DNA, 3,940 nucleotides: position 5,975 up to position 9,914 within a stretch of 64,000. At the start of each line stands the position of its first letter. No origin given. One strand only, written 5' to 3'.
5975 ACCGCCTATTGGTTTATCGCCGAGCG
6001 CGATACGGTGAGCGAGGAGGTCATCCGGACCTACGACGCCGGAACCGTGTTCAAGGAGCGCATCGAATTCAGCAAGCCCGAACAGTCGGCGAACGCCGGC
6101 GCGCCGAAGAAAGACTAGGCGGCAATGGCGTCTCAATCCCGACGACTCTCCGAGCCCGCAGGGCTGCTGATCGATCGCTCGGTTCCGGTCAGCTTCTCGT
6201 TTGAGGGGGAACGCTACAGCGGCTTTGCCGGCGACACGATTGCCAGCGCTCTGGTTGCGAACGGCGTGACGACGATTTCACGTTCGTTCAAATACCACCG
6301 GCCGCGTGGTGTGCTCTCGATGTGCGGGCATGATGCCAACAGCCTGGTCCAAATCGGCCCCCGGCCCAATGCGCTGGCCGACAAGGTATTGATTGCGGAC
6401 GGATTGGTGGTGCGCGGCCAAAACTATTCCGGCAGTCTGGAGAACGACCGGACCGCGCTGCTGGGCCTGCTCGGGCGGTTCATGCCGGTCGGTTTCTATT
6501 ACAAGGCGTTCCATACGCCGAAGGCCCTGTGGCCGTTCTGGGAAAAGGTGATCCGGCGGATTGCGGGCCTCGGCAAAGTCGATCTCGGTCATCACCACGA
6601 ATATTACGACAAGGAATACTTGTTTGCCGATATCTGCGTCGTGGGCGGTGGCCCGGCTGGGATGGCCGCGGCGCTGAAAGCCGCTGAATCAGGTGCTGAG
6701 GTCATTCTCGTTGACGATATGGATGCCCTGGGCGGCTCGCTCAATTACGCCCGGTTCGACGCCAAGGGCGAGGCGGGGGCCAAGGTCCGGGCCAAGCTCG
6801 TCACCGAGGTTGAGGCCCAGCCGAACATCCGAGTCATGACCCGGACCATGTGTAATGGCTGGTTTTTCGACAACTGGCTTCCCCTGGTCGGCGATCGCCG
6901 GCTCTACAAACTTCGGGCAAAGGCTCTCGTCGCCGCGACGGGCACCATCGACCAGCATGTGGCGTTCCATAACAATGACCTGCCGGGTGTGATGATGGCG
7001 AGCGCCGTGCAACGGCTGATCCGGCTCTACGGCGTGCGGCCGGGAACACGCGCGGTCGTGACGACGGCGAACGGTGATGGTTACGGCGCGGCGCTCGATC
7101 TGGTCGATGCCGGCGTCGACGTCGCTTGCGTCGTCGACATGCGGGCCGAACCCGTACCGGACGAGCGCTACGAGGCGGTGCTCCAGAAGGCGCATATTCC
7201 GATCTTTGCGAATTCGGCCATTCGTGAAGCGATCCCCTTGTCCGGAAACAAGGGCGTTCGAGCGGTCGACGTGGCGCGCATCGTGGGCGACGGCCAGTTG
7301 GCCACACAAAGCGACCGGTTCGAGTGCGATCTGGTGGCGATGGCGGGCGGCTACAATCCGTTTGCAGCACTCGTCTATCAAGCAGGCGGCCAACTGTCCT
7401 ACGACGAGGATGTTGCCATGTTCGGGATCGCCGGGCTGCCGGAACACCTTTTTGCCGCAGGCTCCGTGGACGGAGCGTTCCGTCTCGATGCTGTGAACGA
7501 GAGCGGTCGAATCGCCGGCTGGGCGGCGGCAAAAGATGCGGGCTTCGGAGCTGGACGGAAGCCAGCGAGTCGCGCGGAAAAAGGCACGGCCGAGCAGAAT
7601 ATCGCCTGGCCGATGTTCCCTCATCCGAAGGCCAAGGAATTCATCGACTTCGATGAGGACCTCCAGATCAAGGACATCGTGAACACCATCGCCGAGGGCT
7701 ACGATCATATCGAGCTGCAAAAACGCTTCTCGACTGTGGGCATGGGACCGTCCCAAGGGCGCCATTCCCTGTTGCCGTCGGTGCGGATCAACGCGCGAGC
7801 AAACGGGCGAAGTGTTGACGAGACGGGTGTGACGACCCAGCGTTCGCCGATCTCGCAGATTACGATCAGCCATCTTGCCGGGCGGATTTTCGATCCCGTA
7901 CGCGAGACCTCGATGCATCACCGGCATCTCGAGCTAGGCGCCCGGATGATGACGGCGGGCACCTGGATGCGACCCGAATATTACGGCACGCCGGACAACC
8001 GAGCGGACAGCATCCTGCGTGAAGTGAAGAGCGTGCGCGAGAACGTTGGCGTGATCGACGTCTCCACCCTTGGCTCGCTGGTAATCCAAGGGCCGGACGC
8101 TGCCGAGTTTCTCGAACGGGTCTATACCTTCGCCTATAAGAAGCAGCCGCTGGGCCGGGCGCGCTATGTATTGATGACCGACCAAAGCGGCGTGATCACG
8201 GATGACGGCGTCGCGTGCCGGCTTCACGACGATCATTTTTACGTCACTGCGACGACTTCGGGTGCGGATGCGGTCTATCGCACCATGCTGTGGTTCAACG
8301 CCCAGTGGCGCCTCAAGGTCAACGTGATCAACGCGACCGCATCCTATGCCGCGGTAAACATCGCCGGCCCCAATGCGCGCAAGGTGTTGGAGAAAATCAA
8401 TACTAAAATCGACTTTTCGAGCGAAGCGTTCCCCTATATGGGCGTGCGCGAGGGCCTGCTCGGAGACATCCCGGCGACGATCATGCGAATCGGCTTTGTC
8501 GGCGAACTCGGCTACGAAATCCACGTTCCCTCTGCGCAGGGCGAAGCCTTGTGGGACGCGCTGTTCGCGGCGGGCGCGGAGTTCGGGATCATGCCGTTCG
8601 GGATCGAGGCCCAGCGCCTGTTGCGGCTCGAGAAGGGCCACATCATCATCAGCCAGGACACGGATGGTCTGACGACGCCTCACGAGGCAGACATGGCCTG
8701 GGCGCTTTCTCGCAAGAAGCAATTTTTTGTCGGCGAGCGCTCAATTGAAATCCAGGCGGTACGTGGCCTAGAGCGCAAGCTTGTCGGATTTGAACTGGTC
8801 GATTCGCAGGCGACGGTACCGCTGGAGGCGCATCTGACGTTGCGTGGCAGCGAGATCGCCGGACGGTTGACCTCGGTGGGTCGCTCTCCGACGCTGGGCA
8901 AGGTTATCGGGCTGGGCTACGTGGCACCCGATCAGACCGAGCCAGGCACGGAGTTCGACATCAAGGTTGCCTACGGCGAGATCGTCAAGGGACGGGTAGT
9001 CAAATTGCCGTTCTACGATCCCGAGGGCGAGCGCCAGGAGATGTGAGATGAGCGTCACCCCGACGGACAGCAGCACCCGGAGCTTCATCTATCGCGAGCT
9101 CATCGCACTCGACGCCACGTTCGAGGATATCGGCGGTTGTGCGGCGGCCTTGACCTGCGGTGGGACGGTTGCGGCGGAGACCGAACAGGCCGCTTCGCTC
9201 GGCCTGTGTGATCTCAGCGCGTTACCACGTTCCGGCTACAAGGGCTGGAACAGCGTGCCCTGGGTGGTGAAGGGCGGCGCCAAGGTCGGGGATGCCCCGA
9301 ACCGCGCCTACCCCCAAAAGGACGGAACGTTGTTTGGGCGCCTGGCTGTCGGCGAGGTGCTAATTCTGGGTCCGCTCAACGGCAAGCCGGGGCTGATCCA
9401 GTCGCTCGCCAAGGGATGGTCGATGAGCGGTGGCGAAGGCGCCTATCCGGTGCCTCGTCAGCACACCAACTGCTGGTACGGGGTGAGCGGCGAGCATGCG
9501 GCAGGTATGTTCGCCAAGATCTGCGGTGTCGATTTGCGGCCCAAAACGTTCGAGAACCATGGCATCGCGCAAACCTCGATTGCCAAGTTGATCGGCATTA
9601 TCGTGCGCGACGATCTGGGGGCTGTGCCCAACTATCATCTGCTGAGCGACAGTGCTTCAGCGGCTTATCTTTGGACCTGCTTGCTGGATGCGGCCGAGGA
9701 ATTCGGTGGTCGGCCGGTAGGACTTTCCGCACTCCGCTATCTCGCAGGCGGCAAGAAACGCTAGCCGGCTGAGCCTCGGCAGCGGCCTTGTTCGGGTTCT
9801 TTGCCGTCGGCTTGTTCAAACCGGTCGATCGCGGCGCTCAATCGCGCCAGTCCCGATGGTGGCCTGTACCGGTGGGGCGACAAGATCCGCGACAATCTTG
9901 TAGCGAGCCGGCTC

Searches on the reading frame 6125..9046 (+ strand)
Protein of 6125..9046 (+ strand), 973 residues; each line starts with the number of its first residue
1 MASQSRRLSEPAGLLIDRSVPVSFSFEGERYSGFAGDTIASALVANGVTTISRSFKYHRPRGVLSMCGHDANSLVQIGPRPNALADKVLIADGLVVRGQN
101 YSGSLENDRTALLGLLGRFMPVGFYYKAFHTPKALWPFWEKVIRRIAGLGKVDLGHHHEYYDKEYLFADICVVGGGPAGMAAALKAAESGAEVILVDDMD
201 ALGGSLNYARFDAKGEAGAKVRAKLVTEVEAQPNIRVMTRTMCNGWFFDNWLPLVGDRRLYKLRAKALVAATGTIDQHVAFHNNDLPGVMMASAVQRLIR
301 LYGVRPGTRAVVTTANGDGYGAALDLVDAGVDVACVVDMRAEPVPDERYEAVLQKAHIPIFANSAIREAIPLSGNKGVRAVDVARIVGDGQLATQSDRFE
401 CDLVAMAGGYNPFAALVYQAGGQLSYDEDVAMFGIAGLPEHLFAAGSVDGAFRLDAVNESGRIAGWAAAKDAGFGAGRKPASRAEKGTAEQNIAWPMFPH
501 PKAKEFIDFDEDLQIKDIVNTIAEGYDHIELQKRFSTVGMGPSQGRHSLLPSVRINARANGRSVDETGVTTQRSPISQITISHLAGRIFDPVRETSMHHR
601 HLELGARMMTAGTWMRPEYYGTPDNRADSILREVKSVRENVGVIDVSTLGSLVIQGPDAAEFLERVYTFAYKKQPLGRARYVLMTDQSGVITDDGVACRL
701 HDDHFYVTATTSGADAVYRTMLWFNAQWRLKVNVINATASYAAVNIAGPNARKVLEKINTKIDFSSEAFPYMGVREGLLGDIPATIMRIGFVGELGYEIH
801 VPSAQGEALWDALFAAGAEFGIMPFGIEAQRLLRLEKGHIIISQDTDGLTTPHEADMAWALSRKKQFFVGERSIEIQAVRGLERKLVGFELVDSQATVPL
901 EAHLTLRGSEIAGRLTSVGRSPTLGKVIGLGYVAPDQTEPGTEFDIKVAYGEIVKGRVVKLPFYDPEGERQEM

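Call 34: search_protein_families(library=pfam, proteins=[window:6125-9046:+], max_evalue=0.001)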
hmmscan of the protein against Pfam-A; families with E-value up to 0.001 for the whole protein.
window:6125-9046:+ (973 aa): 12 families
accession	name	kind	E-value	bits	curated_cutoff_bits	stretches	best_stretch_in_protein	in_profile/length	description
PF01571.26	GCV_T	-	2.1e-73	247.2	25.6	1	597-860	1-255/255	Aminomethyltransferase folate-binding domain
PF17806.6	SO_alpha_A3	-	5.5e-27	94.4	23.1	1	503-586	2-86/87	Sarcosine oxidase A3 domain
PF13510.11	Fer2_4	-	8.3e-24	83.9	22.8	1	21-100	3-81/82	2Fe-2S iron-sulfur cluster binding domain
PF08669.17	GCV_T_C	-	8.5e-21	74.1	25.9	1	884-965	1-80/80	Glycine cleavage T-protein C-terminal barrel domain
PF07992.20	Pyr_redox_2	-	9e-12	45.4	26.1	1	169-449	2-277/291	Pyridine nucleotide-disulphide oxidoreductase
PF12831.13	FAD_oxidored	-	3.1e-10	40.4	27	1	169-206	1-38/416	FAD dependent oxidoreductase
PF00890.30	FAD_binding_2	-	1e-07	32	20.4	1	169-209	1-41/414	FAD binding domain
PF13738.12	Pyr_redox_3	-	8.1e-07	29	30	0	170-198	167-195/305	Pyridine nucleotide-disulphide oxidoreductase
PF01134.28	GIDA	-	1.7e-06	27.8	22.1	1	169-202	1-35/391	Glucose inhibited division protein A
PF03486.20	HI0933_like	-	5.2e-06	26.5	50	1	169-204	2-37/244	HI0933-like protein Rossmann domain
PF13450.12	NAD_binding_8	-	9e-06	26.3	21.9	1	172-236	1-62/68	NAD(P)-binding Rossmann-like domain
PF01266.30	DAO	-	2.6e-05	24.3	27.9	1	169-204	1-37/353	FAD dependent oxidoreductase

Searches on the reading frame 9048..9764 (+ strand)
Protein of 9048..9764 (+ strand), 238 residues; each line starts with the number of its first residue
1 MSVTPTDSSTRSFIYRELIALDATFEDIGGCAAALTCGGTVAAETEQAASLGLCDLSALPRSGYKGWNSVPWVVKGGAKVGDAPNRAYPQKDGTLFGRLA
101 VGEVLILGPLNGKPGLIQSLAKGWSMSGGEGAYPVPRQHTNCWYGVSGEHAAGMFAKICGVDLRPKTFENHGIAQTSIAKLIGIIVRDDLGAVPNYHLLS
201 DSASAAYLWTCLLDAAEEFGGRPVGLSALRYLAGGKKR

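Call 34: search_protein_families(library=pfam, proteins=[window:9048-9764:+], max_evalue=0.001)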
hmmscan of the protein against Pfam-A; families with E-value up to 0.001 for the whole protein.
window:9048-9764:+ (238 aa): 1 family
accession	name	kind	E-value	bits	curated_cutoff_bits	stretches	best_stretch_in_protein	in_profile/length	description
PF01571.26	GCV_T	-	0.00059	19.6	25.6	0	142-232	139-228/255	Aminomethyltransferase folate-binding domain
